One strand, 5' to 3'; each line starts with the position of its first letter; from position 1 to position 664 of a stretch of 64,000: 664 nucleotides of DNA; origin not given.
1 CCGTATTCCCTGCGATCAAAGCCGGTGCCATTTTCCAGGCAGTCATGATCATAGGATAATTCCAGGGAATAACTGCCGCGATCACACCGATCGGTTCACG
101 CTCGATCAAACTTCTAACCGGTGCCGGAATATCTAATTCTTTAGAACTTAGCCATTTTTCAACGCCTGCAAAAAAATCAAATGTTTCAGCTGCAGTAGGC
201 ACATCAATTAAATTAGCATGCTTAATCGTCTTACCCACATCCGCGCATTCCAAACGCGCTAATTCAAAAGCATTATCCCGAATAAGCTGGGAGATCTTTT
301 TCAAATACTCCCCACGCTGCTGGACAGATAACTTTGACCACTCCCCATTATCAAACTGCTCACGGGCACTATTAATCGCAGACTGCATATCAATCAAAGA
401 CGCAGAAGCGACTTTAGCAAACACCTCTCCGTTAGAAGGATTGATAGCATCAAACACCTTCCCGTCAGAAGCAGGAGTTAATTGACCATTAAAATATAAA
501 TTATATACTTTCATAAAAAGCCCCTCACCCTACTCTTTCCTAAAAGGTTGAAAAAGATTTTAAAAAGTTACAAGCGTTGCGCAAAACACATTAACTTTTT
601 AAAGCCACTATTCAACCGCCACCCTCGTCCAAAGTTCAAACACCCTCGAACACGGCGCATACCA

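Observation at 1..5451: DHAP-shunt-like MTA / 5'-deoxyadenosine salvage operon with a novel aldolase-SCP2 fusion, a truncated eIF-2B-family paralog, aldehyde dehydrogenase and acyl-CoA ligase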

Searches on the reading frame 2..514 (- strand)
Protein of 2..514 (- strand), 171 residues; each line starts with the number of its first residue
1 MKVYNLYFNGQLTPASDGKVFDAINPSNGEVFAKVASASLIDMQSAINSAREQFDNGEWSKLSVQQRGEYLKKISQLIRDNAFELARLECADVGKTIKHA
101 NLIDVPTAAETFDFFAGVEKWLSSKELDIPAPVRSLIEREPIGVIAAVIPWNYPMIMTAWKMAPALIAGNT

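Call 5: search_protein_families(library=ncbifam, proteins=[window:2-514:-], max_evalue=0.001)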
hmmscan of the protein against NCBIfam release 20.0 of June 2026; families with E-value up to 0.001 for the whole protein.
window:2-514:- (171 aa): 39 families (the best 25 are shown)
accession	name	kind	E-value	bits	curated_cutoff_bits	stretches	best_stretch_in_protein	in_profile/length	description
NF045736.1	PaDhStyDRhodo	equivalog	1.6e-45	155.5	800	1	5-171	4-173/479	phenylacetaldehyde dehydrogenase StyD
TIGR01804.1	BADH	equivalog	2.9e-42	144.7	668.6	1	7-171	1-163/467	betaine-aldehyde dehydrogenase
NF007352.0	PRK09847.1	equivalog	8.3e-40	136.7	850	1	5-170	21-186/495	aldehyde dehydrogenase PuuC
NF010000.0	PRK13473.1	subfamily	1.2e-39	136.3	615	1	5-171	4-168/475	aminobutyraldehyde dehydrogenase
NF009725.0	PRK13252.1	equivalog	1.5e-39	135.8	593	1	2-171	5-172/488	betaine-aldehyde dehydrogenase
NF050026.1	AcaldDHExaC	equivalog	5.4e-36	124.3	900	1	3-171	15-181/503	acetaldehyde dehydrogenase ExaC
NF045735.1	PaDhStyDPseudo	equivalog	5.4e-35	121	850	1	6-171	5-176/483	phenylacetaldehyde dehydrogenase StyD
TIGR02299.1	HpaE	equivalog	2.1e-34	119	638.35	1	6-171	3-165/488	5-carboxymethyl-2-hydroxymuconate semialdehyde dehydrogenase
TIGR03374.1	ABALDH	equivalog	7.6e-33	114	909.3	1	5-170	3-166/472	aminobutyraldehyde dehydrogenase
TIGR03216.1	OH_muco_semi_DH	equivalog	4.6e-31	108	693.25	1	6-171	3-169/481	2-hydroxymuconic semialdehyde dehydrogenase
NF007497.0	PRK10090.1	equivalog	1.2e-29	103.4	500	1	2-171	5-172/480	aldehyde dehydrogenase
NF052305.1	DioxValDhHalo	equivalog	3.7e-26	92.1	750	1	3-171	4-171/483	2,5-dioxovalerate dehydrogenase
NF042993.1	AlphKGSA_gudD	equivalog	9.8e-26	90.5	770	1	2-171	2-170/481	alpha-ketoglutaric semialdehyde dehydrogenase GucD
TIGR04284.1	aldehy_Rv0768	hypoth_equivalog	1.4e-25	90.2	775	1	6-171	3-171/480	aldehyde dehydrogenase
NF040792.1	glyc_ald_dh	equivalog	2e-24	86.4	760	1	5-171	2-166/488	D-glyceraldehyde dehydrogenase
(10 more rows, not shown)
